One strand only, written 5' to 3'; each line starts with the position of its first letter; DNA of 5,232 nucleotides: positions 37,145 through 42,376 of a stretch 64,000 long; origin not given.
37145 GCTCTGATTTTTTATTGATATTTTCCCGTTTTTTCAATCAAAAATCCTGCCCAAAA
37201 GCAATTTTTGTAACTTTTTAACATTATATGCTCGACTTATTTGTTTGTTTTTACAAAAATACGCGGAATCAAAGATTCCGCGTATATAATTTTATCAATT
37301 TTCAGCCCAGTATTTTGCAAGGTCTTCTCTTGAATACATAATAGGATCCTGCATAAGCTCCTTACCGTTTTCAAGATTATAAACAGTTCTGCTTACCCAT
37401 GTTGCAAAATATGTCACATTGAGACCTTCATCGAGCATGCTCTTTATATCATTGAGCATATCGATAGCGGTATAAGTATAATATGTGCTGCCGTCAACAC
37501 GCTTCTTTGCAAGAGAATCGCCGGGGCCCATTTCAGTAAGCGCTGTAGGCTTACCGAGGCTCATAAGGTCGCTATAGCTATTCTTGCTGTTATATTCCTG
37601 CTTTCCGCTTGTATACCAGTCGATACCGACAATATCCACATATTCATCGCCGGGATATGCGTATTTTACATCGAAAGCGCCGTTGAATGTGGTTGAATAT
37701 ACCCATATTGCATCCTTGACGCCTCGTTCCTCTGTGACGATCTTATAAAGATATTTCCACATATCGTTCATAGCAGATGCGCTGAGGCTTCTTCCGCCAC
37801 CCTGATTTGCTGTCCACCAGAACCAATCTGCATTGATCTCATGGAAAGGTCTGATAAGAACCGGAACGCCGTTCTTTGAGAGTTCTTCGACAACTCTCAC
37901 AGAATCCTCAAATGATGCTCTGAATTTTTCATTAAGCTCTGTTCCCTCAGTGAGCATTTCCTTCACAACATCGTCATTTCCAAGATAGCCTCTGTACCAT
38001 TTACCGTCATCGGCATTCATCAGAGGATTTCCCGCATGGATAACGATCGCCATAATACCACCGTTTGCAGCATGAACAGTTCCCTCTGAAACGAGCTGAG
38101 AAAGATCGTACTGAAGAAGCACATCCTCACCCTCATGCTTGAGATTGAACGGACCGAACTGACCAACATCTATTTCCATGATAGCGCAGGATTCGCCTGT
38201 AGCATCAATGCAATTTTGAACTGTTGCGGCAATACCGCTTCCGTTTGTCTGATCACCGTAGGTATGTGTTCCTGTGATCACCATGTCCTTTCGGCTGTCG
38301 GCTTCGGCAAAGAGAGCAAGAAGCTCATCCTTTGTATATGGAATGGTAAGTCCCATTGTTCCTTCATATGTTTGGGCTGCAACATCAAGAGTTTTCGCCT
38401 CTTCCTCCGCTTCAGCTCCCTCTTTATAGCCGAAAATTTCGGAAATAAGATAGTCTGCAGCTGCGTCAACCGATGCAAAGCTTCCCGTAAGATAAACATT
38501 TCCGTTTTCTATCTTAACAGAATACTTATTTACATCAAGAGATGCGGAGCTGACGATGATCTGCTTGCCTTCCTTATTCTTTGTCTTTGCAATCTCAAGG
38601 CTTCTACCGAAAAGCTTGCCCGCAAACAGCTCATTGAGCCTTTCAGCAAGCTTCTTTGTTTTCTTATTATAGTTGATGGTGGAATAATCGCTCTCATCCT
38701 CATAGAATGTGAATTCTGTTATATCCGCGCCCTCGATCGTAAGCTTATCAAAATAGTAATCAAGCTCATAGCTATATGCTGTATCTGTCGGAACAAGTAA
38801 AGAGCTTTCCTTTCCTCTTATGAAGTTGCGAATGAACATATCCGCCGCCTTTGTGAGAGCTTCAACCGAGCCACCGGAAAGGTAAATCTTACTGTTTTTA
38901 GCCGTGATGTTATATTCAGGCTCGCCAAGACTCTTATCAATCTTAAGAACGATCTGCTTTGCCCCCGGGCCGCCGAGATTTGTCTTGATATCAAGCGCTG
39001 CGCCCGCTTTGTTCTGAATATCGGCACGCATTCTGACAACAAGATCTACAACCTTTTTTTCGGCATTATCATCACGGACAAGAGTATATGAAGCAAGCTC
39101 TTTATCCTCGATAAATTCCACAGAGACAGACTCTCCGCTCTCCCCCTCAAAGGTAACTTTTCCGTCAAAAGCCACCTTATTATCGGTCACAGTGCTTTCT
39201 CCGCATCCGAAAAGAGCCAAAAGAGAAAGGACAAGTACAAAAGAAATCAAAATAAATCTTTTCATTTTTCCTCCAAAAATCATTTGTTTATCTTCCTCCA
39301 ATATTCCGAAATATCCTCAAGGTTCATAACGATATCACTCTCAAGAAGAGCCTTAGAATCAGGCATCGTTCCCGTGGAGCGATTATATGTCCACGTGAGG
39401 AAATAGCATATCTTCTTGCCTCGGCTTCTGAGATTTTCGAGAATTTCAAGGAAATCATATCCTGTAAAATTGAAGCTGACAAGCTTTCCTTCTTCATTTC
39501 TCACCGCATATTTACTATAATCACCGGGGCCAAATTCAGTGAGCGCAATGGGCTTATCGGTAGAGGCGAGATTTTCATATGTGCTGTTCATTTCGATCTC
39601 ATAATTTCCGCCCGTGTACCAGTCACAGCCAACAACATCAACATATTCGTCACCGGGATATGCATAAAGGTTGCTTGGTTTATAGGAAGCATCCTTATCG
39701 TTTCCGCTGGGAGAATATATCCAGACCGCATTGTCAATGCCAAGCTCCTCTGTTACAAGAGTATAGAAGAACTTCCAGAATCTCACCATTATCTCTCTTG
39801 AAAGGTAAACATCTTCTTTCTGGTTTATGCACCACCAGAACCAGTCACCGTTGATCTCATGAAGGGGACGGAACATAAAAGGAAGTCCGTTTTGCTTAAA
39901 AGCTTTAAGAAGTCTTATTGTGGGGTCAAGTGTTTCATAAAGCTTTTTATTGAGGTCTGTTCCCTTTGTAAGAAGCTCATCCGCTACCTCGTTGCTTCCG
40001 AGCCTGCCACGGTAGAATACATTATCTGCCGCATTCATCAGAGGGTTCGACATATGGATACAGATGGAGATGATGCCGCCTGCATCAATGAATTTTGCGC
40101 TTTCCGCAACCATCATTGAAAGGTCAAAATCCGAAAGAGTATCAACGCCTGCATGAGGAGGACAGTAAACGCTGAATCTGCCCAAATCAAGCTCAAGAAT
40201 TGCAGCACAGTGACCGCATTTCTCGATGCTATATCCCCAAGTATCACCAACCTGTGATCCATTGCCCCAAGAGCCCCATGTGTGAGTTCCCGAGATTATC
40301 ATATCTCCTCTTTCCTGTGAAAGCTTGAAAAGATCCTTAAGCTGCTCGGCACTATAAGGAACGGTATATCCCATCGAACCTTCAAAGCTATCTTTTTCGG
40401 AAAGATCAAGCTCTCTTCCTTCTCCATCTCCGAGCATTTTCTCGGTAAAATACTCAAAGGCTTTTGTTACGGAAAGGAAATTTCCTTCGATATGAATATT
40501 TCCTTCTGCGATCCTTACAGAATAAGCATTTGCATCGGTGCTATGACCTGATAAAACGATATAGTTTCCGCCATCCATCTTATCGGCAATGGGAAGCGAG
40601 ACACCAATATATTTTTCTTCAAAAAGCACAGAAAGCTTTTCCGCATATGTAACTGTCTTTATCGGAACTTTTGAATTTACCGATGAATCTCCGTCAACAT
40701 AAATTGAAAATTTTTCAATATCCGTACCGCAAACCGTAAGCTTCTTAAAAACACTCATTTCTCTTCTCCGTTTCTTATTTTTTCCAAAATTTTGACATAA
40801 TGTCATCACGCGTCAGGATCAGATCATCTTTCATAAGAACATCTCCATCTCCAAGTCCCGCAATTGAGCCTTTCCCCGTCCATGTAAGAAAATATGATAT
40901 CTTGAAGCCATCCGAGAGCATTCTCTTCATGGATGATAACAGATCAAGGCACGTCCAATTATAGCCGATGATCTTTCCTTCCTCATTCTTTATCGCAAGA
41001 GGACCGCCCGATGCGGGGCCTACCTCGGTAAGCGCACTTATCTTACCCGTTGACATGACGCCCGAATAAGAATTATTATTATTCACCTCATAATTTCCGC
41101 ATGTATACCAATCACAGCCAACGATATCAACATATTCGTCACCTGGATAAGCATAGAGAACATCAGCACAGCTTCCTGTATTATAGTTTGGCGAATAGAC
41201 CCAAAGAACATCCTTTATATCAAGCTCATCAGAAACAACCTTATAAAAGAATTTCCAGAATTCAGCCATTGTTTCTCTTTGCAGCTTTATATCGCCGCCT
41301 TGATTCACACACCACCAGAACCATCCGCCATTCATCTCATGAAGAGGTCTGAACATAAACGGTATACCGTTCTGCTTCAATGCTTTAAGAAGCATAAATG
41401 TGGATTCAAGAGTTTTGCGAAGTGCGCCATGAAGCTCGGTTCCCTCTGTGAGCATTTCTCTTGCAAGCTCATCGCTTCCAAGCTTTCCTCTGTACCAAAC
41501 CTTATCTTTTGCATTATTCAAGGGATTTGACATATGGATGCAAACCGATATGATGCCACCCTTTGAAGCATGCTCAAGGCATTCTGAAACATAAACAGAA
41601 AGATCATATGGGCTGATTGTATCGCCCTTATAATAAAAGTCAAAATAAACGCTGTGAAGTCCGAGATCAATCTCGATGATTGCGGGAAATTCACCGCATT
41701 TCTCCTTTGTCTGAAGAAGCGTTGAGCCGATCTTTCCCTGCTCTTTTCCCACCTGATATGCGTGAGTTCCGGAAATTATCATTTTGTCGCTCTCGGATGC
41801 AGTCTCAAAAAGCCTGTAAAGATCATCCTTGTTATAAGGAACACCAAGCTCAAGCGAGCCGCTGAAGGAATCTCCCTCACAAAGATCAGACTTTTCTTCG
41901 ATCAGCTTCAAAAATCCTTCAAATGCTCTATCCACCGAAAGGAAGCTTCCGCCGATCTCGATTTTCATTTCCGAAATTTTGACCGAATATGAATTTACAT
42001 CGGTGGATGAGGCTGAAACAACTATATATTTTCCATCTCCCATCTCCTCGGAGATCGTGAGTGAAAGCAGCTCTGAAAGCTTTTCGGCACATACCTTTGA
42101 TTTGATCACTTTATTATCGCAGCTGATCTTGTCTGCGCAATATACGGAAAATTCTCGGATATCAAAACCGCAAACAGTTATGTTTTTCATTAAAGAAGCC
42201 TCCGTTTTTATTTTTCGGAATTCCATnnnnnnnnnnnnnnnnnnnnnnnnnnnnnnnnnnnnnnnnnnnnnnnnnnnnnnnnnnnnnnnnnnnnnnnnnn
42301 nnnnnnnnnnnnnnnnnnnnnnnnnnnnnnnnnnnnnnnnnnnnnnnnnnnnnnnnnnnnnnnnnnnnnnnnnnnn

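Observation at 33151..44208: Six tandem GH26-family paralogs in two operons, with modular N-terminal domains and no transporter or dedicated regulator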

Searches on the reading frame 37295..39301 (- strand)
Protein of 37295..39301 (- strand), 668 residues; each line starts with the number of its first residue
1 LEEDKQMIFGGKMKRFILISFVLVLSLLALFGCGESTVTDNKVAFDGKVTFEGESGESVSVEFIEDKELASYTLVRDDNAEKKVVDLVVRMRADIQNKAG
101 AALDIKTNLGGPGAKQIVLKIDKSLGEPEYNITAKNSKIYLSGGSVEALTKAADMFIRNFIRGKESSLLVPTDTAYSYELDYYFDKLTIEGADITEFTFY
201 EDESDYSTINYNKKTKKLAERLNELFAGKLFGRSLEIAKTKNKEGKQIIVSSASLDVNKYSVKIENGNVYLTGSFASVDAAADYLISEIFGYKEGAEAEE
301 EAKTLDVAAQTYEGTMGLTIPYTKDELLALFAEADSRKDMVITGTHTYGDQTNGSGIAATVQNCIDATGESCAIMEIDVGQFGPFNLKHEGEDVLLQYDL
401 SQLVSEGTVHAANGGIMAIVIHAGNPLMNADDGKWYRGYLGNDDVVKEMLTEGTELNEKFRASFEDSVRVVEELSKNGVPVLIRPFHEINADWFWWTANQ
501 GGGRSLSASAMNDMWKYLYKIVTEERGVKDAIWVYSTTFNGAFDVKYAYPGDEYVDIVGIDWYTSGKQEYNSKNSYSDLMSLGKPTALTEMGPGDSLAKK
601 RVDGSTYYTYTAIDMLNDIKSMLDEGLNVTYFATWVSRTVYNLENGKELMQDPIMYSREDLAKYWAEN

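Call 3: search_protein_families(library=pfam, proteins=[window:37295-39301:-], max_evalue=0.01)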
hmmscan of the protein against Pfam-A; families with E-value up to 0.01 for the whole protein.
window:37295-39301:- (668 aa): 2 families
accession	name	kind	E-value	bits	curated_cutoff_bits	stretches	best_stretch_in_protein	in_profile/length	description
PF02156.21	Glyco_hydro_26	-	2.9e-36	125.8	20.2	1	339-633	22-303/311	Glycosyl hydrolase family 26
PF02838.20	Glyco_hydro_20b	-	0.0005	21.2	26.1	0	71-152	23-100/124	Glycosyl hydrolase family 20, domain 2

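Call 4: search_protein_families(library=ncbifam, proteins=[window:37295-39301:-], max_evalue=0.01)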
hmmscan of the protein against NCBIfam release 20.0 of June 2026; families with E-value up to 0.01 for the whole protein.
window:37295-39301:- (668 aa): 0 families

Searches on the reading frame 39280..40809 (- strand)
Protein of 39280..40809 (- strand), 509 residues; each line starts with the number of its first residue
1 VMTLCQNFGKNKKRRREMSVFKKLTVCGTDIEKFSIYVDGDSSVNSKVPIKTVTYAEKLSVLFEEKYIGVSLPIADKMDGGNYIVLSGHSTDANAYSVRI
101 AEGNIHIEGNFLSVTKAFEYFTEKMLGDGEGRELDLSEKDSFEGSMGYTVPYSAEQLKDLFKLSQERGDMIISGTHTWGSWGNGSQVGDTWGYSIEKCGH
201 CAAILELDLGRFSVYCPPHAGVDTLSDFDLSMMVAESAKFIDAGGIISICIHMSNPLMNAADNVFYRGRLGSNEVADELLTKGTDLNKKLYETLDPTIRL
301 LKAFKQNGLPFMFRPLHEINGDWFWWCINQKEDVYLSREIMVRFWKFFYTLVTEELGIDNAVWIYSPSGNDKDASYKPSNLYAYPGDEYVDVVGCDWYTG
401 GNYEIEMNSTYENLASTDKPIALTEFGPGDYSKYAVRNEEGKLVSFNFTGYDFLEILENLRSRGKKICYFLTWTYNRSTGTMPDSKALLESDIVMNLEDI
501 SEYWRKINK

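Call 3: search_protein_families(library=pfam, proteins=[window:39280-40809:-], max_evalue=0.01)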
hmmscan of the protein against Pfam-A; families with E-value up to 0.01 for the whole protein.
window:39280-40809:- (509 aa): 1 family
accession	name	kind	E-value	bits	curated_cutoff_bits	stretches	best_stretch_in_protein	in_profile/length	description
PF02156.21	Glyco_hydro_26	-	8.2e-34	117.8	20.2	1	231-453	76-285/311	Glycosyl hydrolase family 26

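Call 4: search_protein_families(library=ncbifam, proteins=[window:39280-40809:-], max_evalue=0.01)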
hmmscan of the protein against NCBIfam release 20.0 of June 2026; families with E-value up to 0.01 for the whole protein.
window:39280-40809:- (509 aa): 0 families

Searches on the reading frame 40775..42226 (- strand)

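Call 3: search_protein_families(library=pfam, proteins=[window:40775-42226:-], max_evalue=0.01)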
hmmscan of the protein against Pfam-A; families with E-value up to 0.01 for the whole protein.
window:40775-42226:- (483 aa): 1 family
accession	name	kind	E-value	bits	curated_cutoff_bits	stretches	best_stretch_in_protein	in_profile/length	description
PF02156.21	Glyco_hydro_26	-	4.2e-36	125.3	20.2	1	171-408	43-262/311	Glycosyl hydrolase family 26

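Call 4: search_protein_families(library=ncbifam, proteins=[window:40775-42226:-], max_evalue=0.01)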
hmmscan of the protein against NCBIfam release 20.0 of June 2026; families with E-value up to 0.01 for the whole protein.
window:40775-42226:- (483 aa): 0 families
